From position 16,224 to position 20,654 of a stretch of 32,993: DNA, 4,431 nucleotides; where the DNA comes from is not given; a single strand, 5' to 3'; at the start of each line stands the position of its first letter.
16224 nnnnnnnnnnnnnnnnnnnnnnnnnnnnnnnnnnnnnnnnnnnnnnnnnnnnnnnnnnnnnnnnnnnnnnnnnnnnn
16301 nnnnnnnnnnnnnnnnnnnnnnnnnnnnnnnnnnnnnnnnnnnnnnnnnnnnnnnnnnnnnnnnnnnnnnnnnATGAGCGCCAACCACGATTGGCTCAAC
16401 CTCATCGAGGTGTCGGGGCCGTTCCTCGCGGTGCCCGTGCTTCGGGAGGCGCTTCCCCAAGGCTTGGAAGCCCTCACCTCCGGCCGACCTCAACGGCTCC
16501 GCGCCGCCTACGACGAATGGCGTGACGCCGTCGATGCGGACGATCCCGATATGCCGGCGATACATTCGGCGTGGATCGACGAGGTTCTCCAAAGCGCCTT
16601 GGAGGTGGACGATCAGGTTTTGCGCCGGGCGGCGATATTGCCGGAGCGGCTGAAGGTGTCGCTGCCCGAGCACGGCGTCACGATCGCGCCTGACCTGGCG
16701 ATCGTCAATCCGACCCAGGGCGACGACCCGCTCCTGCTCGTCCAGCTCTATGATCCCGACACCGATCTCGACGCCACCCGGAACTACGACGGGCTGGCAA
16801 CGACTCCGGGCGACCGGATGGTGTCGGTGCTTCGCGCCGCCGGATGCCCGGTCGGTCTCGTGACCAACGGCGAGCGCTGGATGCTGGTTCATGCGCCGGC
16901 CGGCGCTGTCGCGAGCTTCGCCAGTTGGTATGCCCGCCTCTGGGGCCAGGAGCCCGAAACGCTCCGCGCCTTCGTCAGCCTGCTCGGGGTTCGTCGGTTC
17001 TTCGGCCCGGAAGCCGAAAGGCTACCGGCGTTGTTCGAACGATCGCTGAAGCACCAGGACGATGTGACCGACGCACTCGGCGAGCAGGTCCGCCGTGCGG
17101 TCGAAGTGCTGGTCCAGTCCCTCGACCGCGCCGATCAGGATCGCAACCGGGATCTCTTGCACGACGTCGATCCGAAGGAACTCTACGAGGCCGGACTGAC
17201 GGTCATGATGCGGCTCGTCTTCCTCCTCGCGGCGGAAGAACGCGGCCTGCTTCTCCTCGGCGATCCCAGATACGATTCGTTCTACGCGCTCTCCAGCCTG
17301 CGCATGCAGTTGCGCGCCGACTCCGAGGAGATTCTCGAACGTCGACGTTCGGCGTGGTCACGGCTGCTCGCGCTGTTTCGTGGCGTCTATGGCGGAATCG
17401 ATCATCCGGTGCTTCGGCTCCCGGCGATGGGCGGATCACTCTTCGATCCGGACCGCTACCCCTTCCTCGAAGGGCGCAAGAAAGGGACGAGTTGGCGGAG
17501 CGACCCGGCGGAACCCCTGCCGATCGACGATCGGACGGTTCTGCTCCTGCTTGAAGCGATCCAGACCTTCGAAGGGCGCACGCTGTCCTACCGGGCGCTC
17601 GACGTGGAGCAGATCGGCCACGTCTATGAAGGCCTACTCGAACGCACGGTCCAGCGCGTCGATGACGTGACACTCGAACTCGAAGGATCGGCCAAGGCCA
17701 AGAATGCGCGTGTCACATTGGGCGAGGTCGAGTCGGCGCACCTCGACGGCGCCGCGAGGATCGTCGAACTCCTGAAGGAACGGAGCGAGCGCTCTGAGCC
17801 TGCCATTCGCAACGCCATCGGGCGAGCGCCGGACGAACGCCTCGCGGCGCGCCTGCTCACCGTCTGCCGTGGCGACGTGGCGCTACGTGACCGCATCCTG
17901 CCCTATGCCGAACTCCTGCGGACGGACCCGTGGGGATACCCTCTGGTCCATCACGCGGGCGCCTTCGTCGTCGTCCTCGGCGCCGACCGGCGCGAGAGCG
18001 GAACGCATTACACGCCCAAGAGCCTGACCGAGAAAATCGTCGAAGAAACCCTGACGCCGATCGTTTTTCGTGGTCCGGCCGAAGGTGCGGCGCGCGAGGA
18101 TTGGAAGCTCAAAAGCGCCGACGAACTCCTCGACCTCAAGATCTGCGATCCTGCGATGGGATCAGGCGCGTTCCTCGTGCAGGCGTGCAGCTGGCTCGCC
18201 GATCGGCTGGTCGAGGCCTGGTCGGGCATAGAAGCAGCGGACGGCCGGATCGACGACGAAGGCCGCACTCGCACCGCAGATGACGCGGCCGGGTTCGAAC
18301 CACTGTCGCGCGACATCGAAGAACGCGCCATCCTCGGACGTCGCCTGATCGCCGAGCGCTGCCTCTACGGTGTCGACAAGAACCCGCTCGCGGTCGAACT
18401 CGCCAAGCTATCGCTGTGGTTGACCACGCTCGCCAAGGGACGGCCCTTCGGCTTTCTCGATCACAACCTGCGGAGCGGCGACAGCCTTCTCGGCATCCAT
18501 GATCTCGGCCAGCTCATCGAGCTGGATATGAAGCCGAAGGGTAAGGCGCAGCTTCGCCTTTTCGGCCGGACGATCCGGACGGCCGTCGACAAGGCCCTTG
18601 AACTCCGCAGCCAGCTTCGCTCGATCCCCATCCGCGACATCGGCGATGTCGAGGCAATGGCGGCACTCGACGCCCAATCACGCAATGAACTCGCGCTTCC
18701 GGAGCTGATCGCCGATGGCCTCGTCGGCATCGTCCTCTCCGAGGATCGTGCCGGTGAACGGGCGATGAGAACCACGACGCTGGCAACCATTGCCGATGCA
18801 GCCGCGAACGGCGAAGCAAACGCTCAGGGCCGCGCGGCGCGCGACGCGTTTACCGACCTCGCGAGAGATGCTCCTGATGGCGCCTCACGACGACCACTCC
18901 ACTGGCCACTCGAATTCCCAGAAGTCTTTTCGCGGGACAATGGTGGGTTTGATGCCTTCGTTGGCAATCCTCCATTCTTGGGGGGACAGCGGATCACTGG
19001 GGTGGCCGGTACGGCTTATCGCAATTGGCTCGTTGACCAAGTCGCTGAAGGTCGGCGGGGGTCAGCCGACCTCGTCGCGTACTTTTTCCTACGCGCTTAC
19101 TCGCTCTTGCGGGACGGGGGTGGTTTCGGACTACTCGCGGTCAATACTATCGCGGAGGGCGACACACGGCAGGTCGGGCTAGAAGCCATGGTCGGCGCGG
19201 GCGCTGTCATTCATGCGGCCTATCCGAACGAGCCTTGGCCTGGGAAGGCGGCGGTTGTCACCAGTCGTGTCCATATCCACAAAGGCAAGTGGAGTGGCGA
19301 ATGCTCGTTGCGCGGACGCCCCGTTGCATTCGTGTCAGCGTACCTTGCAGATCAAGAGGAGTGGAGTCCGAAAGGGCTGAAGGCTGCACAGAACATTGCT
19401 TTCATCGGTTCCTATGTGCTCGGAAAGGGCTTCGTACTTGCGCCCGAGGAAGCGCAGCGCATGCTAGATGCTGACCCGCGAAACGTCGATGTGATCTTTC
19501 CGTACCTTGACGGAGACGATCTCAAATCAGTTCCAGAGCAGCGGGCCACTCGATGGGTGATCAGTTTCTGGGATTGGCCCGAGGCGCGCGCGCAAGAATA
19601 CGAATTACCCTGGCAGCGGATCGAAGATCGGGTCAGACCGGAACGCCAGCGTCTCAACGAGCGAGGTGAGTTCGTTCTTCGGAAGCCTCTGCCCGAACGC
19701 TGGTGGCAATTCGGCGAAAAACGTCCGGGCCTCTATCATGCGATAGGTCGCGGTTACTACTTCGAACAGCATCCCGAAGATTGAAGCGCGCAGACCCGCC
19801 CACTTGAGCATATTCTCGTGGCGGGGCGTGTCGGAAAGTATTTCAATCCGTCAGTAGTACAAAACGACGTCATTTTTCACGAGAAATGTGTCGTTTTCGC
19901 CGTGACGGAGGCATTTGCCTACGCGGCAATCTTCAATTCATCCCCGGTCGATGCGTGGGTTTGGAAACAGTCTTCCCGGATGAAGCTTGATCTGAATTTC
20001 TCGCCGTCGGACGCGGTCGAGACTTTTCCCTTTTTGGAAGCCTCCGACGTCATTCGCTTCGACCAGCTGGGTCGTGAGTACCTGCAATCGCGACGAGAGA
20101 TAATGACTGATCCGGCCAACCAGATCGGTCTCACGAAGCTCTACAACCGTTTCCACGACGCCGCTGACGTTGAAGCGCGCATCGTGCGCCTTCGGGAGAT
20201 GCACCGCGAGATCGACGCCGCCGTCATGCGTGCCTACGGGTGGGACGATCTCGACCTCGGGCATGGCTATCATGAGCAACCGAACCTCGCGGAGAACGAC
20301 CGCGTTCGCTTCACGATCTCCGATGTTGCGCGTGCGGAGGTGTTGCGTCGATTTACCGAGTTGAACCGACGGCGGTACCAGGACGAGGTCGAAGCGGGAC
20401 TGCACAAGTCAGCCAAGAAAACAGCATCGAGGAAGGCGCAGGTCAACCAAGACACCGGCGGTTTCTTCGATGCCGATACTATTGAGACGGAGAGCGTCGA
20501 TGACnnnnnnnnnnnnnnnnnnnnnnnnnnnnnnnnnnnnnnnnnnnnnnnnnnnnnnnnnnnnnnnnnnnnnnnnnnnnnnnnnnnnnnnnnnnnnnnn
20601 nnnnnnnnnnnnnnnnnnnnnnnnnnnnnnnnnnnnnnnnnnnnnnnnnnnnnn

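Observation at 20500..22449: GHKL (MORC-like) ATPase fused to a Shedu-like PD-(D/E)xK domain, embedded between drmMI and drmA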

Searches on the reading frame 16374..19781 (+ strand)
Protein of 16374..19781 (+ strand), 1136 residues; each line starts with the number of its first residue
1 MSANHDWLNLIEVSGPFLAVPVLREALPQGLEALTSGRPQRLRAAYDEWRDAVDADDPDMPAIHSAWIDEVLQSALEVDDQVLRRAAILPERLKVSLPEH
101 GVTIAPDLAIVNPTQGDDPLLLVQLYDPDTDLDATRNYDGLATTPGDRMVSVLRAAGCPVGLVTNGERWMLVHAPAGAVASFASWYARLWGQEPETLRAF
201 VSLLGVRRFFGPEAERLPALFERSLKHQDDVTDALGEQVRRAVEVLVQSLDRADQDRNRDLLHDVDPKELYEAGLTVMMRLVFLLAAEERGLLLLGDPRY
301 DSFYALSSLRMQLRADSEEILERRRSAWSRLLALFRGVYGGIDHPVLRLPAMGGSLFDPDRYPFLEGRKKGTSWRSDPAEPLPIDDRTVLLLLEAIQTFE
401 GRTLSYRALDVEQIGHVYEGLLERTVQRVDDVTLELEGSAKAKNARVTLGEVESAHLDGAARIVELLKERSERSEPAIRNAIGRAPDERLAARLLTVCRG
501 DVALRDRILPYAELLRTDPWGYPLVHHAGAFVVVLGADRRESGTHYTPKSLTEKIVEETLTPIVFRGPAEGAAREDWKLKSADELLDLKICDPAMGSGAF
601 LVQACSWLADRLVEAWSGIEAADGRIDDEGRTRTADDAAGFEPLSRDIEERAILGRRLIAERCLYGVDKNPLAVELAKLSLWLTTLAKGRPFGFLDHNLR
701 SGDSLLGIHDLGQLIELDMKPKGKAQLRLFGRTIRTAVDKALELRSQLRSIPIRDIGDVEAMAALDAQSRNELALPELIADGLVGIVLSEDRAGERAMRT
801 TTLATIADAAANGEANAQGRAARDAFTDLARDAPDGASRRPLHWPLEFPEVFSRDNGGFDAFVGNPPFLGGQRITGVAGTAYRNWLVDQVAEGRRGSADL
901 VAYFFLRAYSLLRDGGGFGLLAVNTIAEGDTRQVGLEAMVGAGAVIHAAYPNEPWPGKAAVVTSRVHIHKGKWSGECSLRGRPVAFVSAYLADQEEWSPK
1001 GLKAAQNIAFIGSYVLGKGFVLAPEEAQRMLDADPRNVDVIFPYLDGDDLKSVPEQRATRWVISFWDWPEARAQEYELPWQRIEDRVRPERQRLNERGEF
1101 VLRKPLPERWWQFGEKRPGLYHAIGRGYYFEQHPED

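Call 6: search_protein_families(library=pfam, proteins=[window:16374-19781:+], max_evalue=0.01)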
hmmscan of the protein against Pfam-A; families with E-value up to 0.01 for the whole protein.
window:16374-19781:+ (1136 aa): 4 families
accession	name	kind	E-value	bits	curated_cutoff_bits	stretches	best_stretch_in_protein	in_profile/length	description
PF07669.17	Eco57I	-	2.9e-19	70.3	25.3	1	663-927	2-139/171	Eco57I restriction-modification methylase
PF20473.4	MmeI_Mtase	-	7.9e-11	42.1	27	2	582-685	15-86/259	MmeI, DNA-methyltransferase domain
PF02384.22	N6_Mtase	-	0.00049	20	20.4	1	540-618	23-72/311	N-6 DNA Methylase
PF20464.3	MmeI_N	-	0.00077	20.3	27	1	147-248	102-180/181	MmeI, N-terminal domain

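Call 7: search_protein_families(library=padloc, proteins=[window:16374-19781:+], max_evalue=0.001)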
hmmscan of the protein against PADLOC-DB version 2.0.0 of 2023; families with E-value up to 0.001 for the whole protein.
window:16374-19781:+ (1136 aa): 33 families (the best 25 are shown)
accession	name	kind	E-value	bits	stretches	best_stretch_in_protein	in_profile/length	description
PDLC02643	DrmMI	-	0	1622.7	1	3-1125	9-1130/1347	DrmMI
PDLC03618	REase_MTase_IIG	-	0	1418.5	1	3-1120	6-1120/1429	Type IIG restriction enzyme-methyltransferase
PDLC02645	DrmMI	-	0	1373.7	1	4-784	7-763/772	DrmMI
PDLC02638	DrmMI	-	0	1123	1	5-920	8-932/935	DrmMI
PDLC02644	DrmMI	-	2.3e-296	983.7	1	479-1136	2-671/988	DrmMI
PDLC02642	DrmMI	-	9.6e-182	603.5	1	2-560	6-570/594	DrmMI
PDLC02639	DrmMI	-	4.7e-125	416.8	2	279-718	1-396/803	DrmMI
PDLC02646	DrmMI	-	6.7e-120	399.5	1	604-1124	2-556/792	DrmMI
PDLC02640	DrmMI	-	1.8e-91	305.3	2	75-442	73-452/1015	DrmMI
PDLC03622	REase_MTase_IIG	-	5.4e-58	194.3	3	529-708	449-644/1524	Type IIG restriction enzyme-methyltransferase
PDLC03599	REase_MTase_IIG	-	5.8e-41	138.3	2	859-1095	470-720/959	Type IIG restriction enzyme-methyltransferase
PDLC03627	REase_MTase_IIG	-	5.9e-32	108.4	1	860-1124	564-841/1136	Type IIG restriction enzyme-methyltransferase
PDLC03620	REase_MTase_IIG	-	1.4e-26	90.5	1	580-868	597-864/1378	Type IIG restriction enzyme-methyltransferase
PDLC03609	REase_MTase_IIG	-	6e-22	75.3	2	584-706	433-532/1066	Type IIG restriction enzyme-methyltransferase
PDLC03611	REase_MTase_IIG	-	1.6e-21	73.6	1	526-708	500-654/1532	Type IIG restriction enzyme-methyltransferase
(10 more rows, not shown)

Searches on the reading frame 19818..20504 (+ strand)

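Call 6: search_protein_families(library=pfam, proteins=[window:19818-20504:+], max_evalue=0.01)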
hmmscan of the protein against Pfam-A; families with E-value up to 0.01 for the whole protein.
window:19818-20504:+ (229 aa): 1 family
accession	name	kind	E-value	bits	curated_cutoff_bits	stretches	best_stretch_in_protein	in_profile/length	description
PF20466.3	MmeI_TRD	-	0.0065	16.3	27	0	7-73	140-205/207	MmeI, target recognition domain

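Call 7: search_protein_families(library=padloc, proteins=[window:19818-20504:+], max_evalue=0.001)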
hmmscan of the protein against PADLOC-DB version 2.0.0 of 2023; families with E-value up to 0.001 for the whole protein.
window:19818-20504:+ (229 aa): 9 families
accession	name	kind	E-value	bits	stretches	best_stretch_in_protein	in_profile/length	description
PDLC02643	DrmMI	-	4e-60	201.9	1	4-210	1140-1336/1347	DrmMI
PDLC02644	DrmMI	-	7.7e-54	181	1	4-208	687-888/988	DrmMI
PDLC03618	REase_MTase_IIG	-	1.7e-50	169.4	1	3-213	1134-1342/1429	Type IIG restriction enzyme-methyltransferase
PDLC02626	DrmD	-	1.3e-41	140.7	1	31-198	9-175/276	DrmD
PDLC02646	DrmMI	-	2.1e-40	136.6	1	3-220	566-787/792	DrmMI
PDLC02640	DrmMI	-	1.1e-24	84.2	1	8-210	778-997/1015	DrmMI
PDLC03627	REase_MTase_IIG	-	7.4e-14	48.4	1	13-191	861-1029/1136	Type IIG restriction enzyme-methyltransferase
PDLC03599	REase_MTase_IIG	-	2.2e-10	37.1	1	4-143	775-909/959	Type IIG restriction enzyme-methyltransferase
PDLC03598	REase_MTase_IIG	-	2.7e-07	26.9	1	7-142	763-887/912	Type IIG restriction enzyme-methyltransferase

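Call 8: search_protein_families(library=ncbifam, proteins=[window:19818-20504:+], max_evalue=0.01)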
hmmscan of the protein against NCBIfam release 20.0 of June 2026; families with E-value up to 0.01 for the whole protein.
window:19818-20504:+ (229 aa): 0 families
